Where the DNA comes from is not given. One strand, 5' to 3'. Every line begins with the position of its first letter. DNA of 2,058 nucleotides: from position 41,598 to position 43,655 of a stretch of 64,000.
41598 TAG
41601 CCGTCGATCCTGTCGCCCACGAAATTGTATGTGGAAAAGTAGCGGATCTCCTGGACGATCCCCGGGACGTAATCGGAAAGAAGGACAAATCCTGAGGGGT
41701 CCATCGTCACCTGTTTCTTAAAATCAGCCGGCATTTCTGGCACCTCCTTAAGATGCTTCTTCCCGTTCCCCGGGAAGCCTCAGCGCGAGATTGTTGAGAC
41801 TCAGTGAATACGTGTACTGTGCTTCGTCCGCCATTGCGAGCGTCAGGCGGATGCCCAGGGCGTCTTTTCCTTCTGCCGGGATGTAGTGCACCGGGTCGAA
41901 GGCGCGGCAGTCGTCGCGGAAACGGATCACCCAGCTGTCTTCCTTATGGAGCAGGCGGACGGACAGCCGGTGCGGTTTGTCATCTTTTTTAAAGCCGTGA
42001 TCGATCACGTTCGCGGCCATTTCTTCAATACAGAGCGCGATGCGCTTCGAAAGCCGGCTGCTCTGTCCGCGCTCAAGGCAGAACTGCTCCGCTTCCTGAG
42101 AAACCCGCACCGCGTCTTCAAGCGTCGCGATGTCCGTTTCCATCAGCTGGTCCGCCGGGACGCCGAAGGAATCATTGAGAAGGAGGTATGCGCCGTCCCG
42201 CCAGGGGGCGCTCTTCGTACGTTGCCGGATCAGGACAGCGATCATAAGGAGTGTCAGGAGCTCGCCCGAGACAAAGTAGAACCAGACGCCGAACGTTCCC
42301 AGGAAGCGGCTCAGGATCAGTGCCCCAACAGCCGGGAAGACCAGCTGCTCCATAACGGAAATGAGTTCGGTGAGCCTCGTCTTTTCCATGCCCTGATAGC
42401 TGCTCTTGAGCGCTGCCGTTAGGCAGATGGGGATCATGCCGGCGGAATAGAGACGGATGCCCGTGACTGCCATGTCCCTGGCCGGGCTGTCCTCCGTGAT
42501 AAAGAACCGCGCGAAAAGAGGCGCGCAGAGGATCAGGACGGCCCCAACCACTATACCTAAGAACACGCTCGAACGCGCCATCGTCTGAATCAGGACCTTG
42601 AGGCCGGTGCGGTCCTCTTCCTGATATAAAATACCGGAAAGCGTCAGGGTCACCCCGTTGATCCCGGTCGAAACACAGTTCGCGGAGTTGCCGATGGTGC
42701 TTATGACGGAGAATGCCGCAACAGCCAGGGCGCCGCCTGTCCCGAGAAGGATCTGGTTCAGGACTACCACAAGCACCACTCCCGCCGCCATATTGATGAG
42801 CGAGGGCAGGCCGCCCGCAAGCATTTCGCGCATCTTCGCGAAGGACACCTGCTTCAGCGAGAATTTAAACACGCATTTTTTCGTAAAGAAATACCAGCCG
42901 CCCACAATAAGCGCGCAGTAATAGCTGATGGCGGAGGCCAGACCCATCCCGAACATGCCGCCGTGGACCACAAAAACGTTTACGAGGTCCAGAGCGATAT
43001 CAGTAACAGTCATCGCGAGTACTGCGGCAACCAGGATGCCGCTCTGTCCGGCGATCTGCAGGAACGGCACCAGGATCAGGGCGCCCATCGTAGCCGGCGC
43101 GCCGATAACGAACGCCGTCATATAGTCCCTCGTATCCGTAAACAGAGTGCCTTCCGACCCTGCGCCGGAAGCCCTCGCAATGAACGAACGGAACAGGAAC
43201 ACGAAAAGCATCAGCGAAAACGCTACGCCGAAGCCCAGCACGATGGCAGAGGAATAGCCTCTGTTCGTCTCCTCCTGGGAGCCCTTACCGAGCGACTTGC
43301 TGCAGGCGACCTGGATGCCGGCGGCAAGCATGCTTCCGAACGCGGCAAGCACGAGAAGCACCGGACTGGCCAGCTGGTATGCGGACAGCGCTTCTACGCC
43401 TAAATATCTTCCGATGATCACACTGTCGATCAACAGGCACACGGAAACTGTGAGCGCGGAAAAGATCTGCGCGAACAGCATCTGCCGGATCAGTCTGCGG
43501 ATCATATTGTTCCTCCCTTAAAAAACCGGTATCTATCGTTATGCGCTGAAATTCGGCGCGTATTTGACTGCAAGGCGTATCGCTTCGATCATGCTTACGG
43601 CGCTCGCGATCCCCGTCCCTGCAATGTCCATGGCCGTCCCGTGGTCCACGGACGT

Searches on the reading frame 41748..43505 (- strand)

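Call 89: search_protein_families(library=pfam, proteins=[window:41748-43505:-], max_evalue=0.00001)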
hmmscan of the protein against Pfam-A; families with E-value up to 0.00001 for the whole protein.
window:41748-43505:- (585 aa): 3 families
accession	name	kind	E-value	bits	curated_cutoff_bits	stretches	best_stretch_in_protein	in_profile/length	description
PF01554.23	MatE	-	1.5e-21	77.2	24.9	2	14-173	3-159/161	MatE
PF13581.12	HATPase_c_2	-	5.6e-08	33.3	27.4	1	460-567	3-117/127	Histidine kinase-like ATPase domain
PF01943.22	Polysacc_synt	-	5.9e-07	29.6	28.2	0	310-429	77-191/274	Polysaccharide biosynthesis protein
